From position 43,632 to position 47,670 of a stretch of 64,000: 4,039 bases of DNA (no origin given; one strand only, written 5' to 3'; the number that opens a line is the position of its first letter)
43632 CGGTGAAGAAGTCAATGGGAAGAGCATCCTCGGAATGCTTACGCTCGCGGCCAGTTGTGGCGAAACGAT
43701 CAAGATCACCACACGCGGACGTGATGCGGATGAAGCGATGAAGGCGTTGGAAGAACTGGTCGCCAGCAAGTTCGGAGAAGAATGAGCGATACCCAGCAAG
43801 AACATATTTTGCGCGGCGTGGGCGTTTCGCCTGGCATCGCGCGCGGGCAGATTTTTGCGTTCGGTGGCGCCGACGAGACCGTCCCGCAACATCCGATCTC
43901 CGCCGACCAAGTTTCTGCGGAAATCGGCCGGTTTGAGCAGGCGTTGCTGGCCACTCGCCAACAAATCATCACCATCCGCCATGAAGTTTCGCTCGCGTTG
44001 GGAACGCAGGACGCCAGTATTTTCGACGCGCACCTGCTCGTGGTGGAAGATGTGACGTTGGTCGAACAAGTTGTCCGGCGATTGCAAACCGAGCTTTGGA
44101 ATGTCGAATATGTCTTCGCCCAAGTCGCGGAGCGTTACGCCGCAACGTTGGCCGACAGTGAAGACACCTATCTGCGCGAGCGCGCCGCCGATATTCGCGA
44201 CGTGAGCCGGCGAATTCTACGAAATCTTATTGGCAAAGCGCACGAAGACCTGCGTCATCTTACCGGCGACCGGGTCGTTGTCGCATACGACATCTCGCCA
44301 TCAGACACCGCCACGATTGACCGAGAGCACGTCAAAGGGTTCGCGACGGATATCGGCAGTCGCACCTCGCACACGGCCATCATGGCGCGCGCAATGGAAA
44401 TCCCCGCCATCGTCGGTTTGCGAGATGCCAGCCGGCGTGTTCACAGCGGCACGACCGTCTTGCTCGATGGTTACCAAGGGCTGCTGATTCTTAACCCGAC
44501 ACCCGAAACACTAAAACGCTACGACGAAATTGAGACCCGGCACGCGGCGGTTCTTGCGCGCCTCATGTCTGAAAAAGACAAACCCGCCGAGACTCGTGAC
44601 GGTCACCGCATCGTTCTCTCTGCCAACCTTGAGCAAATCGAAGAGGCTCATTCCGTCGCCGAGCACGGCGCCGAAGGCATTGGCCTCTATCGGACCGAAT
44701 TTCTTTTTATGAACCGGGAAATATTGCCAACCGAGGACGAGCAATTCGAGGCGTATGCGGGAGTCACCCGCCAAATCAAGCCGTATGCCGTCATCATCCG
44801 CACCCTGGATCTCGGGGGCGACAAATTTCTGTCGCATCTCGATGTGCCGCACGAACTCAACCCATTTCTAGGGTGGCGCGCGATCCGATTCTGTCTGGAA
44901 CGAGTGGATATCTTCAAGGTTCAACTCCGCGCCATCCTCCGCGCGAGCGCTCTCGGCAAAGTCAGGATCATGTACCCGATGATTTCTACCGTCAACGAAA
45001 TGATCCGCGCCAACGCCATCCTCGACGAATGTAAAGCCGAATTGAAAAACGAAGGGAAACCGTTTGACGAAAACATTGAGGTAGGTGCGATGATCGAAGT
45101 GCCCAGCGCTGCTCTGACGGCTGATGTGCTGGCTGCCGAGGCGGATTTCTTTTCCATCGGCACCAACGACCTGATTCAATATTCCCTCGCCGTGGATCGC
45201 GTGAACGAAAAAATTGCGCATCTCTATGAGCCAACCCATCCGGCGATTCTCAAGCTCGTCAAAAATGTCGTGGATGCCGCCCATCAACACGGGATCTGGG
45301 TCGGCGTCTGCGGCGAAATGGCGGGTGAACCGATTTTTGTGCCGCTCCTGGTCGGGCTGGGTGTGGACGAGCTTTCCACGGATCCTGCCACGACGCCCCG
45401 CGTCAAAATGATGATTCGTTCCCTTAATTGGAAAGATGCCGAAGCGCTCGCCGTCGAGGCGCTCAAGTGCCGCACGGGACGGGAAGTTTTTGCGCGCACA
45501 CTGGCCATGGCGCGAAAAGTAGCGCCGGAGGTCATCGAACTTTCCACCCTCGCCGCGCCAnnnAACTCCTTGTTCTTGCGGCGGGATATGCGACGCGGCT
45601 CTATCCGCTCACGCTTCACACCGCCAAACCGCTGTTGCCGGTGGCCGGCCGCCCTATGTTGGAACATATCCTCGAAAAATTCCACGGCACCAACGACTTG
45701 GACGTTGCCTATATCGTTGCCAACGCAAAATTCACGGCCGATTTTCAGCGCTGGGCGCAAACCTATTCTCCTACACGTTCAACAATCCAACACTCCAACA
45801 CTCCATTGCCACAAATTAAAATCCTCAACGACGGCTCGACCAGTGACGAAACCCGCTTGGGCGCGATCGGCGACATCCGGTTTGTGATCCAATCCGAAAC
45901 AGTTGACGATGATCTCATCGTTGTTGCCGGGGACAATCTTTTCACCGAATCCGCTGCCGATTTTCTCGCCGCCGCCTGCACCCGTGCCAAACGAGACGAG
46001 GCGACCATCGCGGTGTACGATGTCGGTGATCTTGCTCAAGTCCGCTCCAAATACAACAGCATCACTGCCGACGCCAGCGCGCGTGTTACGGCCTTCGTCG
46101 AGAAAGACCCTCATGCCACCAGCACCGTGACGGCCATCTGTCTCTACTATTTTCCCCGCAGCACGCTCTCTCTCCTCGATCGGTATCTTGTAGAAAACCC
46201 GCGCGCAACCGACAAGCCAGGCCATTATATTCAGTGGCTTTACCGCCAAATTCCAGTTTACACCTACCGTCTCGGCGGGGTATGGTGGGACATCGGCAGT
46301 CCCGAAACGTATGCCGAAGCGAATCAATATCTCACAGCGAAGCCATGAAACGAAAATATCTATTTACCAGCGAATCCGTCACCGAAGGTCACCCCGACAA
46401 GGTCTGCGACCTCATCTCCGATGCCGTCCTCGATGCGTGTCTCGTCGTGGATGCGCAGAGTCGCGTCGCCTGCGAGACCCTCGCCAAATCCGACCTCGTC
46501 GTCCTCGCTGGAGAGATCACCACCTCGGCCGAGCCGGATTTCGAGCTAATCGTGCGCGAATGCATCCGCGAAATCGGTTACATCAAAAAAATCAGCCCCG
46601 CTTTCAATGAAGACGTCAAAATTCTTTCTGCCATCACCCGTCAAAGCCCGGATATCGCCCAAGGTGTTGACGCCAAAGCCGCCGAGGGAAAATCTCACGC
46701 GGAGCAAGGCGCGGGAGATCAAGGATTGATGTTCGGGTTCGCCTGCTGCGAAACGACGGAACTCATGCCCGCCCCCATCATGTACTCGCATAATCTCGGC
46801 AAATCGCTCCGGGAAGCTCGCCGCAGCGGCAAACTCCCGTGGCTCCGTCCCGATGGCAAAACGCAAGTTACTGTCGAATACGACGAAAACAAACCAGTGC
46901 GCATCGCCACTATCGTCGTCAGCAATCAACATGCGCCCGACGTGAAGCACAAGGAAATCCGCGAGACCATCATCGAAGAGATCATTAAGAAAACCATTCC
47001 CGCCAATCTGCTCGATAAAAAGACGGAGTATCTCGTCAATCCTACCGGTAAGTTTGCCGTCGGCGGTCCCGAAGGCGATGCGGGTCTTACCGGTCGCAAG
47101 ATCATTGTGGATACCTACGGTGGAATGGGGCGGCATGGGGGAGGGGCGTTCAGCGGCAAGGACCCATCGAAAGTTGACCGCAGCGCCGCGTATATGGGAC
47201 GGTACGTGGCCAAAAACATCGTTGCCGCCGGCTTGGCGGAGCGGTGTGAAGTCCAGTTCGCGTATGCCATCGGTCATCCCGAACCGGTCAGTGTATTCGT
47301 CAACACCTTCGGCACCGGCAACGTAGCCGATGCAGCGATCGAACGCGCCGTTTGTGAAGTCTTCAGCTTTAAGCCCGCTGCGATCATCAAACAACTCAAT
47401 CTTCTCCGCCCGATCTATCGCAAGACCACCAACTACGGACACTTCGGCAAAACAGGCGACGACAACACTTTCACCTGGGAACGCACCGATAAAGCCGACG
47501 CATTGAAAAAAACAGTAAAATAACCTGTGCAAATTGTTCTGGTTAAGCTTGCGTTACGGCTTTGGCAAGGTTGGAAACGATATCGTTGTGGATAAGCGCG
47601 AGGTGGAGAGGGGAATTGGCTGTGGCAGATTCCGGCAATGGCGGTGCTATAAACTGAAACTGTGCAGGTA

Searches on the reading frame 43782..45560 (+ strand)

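Call 47: search_protein_families(library=ncbifam, proteins=[window:43782-45560:+], max_evalue=1e-10)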
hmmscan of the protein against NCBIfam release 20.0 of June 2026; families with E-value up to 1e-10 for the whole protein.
window:43782-45560:+ (593 aa): 7 families
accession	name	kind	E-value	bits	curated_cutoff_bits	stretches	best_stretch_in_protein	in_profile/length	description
TIGR01417.1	PTS_I_fam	equivalog_domain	1.9e-201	670.4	341.7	1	10-570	1-561/565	phosphoenolpyruvate--protein phosphotransferase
NF008382.0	PRK11177.1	equivalog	6.1e-191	636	824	1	10-570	2-562/575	phosphoenolpyruvate-protein phosphotransferase PtsI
NF008283.0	PRK11061.1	equivalog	3.4e-122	409.1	583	1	5-575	166-733/748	phosphoenolpyruvate--protein phosphotransferase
NF005057.0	PRK06464.1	equivalog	4.2e-62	210.3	598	2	324-549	560-789/798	phosphoenolpyruvate synthase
TIGR01418.1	PEP_synth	equivalog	6.1e-59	200.1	739.75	2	324-546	554-780/784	pyruvate, water dikinase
TIGR01828.1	pyru_phos_dikin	equivalog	2.1e-39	135.2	843.45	1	347-539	641-854/865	pyruvate, phosphate dikinase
NF008478.1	PRK11377.1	equivalog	5.8e-32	111.3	520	1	19-236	257-471/473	dihydroxyacetone kinase phosphoryl donor subunit DhaM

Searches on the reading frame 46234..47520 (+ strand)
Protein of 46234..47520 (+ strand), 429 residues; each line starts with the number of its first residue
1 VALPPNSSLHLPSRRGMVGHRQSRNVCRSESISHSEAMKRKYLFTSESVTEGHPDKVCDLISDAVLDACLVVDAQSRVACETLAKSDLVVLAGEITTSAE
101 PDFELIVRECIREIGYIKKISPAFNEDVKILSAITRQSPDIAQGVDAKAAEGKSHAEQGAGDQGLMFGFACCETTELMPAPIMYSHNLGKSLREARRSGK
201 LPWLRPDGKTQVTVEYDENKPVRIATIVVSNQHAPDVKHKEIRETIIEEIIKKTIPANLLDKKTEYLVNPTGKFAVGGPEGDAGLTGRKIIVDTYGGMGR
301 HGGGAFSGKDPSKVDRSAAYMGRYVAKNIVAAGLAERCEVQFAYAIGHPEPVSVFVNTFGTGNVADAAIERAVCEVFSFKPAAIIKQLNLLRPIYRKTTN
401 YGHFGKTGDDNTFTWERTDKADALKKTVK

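Call 47: search_protein_families(library=ncbifam, proteins=[window:46234-47520:+], max_evalue=1e-10)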
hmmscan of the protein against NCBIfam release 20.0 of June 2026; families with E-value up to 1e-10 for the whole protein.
window:46234-47520:+ (429 aa): 1 family
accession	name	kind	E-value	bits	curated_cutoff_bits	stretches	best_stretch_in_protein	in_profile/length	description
TIGR01034.1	metK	equivalog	3.2e-167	556.2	309.4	1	43-427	1-376/377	methionine adenosyltransferase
